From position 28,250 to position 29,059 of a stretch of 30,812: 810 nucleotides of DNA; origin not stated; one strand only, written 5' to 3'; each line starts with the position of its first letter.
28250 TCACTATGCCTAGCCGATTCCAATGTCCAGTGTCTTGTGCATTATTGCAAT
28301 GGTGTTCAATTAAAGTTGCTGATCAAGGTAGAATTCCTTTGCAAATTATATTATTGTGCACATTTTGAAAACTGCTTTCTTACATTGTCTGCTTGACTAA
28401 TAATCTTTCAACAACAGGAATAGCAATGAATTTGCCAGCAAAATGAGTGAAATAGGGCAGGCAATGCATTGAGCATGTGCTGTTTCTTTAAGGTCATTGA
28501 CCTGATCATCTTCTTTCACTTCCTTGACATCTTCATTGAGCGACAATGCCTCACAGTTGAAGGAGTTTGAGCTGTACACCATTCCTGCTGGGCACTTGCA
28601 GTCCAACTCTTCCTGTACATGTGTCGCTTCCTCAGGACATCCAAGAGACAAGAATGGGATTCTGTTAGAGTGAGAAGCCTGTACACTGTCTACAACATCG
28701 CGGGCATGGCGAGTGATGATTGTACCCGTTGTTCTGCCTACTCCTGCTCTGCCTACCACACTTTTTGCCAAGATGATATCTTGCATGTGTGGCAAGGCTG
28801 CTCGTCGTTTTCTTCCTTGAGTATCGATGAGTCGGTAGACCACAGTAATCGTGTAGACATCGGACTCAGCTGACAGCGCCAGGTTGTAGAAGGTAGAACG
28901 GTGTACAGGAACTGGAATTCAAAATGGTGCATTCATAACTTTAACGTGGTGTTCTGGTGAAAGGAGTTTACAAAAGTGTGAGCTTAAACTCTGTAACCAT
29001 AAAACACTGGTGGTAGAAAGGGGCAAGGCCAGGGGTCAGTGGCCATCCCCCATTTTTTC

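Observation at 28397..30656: Atypical ZP-like precursor: cysteine-poor ZP-C, RKRR furin site followed by an extra ~110-aa segment with an EGF-like CxC...C motif before the membrane anchor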

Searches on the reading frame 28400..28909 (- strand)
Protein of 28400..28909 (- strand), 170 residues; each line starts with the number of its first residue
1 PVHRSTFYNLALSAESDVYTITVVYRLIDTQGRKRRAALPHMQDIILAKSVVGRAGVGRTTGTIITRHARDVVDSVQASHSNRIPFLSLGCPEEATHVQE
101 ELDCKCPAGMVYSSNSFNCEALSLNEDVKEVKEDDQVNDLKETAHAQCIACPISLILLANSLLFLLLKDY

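Call 20: predict_structure(protein=window:28400-28909:-)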
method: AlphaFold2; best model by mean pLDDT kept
length: 170 residues; sequences in the alignment: 1
mean_pLDDT: 39.7   pTM: 0.21
mean pLDDT of the five models: 39.7, 38.4, 34.0, 30.3, 26.6
residues with pLDDT >= 90: 0; 70-90: 12; 50-70: 13; < 50: 145
segments of 3 or more residues with pLDDT < 50: 1-109, 114-116, 121-151
pLDDT, mean of each block of 10 residues (from residue 1): 34 34 35 34 29 25 32 28 31 34 43 49 38 40 40 66 81
secondary structure, 60 per line:
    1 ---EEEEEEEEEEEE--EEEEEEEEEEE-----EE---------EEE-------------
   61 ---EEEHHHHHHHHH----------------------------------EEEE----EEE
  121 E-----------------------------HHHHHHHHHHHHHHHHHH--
elements in order: E4-15 E18-28 E45-47 E64-66 H67-75 E110-113 E118-121 H151-168

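Call 21: search_protein_representatives(protein=window:28400-28909:-)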
Query: 170 residues. Proteins with E-value up to 0.001 (for the whole library): 13; up to 1e-10: 6; up to 1e-30: 0. The best 13 are listed.
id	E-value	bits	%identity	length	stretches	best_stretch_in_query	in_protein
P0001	4.1e-21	92.1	48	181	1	1-125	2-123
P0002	3.8e-20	88.9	53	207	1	2-135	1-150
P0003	1.5e-18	83.8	45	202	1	1-124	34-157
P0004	2.4e-17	79.8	43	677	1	1-124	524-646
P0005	6.3e-16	75.2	41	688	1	1-125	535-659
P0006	1.7e-12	64.0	36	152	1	20-137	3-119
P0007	2.1e-10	57.3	34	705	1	4-133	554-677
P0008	8.3e-10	55.3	33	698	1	2-155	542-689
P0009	8.5e-10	55.3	47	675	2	84-145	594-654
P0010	2.4e-04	37.6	33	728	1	2-142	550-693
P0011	2.8e-04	37.4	28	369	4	67-123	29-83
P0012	4.1e-04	36.8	30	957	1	2-139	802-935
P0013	7.5e-04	36.0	30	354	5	71-118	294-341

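Call 23: search_protein_families(library=pfam, proteins=[P0004, P0005, P0007, P0008, P0009, P0010, P0012, P0011, P0013, P0003], max_evalue=0.1)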
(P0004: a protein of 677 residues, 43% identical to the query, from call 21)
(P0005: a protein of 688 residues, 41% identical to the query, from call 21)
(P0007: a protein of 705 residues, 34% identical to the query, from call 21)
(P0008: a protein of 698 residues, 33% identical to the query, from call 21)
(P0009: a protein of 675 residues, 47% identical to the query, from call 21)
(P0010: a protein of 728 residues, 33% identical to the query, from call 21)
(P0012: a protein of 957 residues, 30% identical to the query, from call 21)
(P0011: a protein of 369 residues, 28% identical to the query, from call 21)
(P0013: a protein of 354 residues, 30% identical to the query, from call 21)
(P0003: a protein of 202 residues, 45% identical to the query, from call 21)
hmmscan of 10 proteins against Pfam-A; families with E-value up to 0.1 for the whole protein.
P0004 (677 aa): 0 families

P0005 (688 aa): 0 families

P0007 (705 aa): 0 families

P0008 (698 aa): 0 families

P0009 (675 aa): 0 families

P0010 (728 aa): 0 families

P0012 (957 aa): 1 family
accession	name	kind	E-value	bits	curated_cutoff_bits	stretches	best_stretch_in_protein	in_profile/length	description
PF00147.23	Fibrinogen_C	-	0.00025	21.4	22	1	362-411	2-48/221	Fibrinogen beta and gamma chains, C-terminal globular domain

P0011 (369 aa): 5 families
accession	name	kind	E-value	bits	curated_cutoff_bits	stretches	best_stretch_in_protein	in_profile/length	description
PF02499.21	DNA_pack_C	-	0.0006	19.3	22.8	0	87-126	267-306/349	Probable DNA packing protein, C-terminus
PF04696.18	Pinin_SDK_memA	-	0.0041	17.6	25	0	122-149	101-127/130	pinin/SDK/memA/ protein conserved region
PF20316.5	DUF6612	-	0.01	15.9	23.7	0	12-56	92-136/237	Family of unknown function (DUF6612)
PF18003.7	DUF3823_C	-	0.03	15.4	27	0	12-49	7-44/103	Domain of unknown function (DUF3823_C)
PF16939.11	Porin_6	-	0.057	13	27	0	54-91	29-66/282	Putative porin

P0013 (354 aa): 4 families
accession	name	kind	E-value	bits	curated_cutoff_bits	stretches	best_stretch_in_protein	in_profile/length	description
PF09405.15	Btz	-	8e-06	26.5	22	0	232-256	90-114/131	CASC3/Barentsz eIF4AIII binding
PF22755.2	E217_gp28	-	8.3e-05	23.2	27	0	64-85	85-106/110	E217 collar protein gp28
PF06530.18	Phage_antitermQ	-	0.00026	21.3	26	0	19-30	6-17/118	Phage antitermination protein Q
PF04661.18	Pox_I3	-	0.0016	18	27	0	174-197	80-103/260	Poxvirus I3 ssDNA-binding protein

P0003 (202 aa): 0 families

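Call 75: list_cluster_members(proteins=[P0015, P0014, P0016, P0018, P0004])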
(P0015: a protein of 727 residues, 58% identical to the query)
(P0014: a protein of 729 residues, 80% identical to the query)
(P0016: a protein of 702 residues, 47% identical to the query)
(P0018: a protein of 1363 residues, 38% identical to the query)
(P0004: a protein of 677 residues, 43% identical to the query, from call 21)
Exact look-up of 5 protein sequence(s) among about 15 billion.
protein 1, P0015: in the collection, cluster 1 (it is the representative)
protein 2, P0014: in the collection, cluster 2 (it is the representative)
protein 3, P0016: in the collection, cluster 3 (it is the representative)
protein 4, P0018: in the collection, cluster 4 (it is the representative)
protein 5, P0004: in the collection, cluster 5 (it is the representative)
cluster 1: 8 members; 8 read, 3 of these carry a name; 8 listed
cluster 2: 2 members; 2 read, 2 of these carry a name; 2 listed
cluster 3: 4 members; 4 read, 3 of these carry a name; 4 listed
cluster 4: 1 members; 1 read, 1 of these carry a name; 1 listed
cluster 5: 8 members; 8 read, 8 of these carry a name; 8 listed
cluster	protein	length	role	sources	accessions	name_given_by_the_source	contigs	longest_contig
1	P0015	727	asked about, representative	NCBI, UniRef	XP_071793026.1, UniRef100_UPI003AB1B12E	uncharacterized protein [Asterias amurensis] | uncharacterized protein n=1 Tax=Asterias amurensis TaxID=7602 RepID=UPI003AB1B12E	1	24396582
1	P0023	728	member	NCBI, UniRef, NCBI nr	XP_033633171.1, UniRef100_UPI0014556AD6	uncharacterized protein LOC117294764 [Asterias rubens] | uncharacterized protein LOC117294764 n=1 Tax=Asterias rubens TaxID=7604 ...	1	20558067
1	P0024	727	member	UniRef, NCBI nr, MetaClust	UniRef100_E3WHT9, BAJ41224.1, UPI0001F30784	Egg coat matrix protein n=1 Tax=Asterias amurensis TaxID=7602 RepID=E3WHT9_ASTAM | egg coat matrix protein [Asterias amurensis] | status=active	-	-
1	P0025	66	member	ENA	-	-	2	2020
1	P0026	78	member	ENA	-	-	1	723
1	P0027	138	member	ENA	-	-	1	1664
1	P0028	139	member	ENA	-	-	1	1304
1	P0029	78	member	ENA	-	-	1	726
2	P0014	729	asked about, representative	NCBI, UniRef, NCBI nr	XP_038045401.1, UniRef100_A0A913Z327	uncharacterized protein LOC119719982 [Patiria miniata] | Egg coat matrix protein n=1 Tax=Patiria miniata TaxID=46514 RepID=A0A913Z327_PATMI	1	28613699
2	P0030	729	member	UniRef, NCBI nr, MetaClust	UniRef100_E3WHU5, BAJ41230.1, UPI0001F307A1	Egg coat matrix protein n=1 Tax=Patiria pectinifera TaxID=7594 RepID=E3WHU5_PATPE | egg coat matrix protein [Patiria pectinifera] | status=active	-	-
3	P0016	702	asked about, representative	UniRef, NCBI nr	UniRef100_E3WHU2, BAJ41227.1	Egg coat matrix protein n=1 Tax=Stichopus japonicus TaxID=307972 RepID=E3WHU2_STIJA | egg coat matrix protein [Apostichopus japonicus]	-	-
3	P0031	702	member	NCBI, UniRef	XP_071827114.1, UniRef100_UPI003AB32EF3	uncharacterized protein [Apostichopus japonicus] | uncharacterized protein n=1 Tax=Stichopus japonicus TaxID=307972 RepID=UPI003AB32EF3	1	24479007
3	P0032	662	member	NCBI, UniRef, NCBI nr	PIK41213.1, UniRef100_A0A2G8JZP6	egg coat matrix protein [Apostichopus japonicus] | Egg coat matrix protein n=1 Tax=Stichopus japonicus TaxID=307972 RepID=A0A2G8JZP6_STIJA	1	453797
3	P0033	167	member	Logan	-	-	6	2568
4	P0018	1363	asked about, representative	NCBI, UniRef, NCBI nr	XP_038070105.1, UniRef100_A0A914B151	uncharacterized protein LOC119739297 [Patiria miniata] | Uncharacterized protein n=1 Tax=Patiria miniata TaxID=46514 RepID=A0A914B151_PATMI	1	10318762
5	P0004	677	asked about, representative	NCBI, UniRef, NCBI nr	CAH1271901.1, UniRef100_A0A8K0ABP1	Hypp4729 [Branchiostoma lanceolatum] | Hypp4729 protein n=1 Tax=Branchiostoma lanceolatum TaxID=7740 RepID=A0A8K0ABP1_BRALA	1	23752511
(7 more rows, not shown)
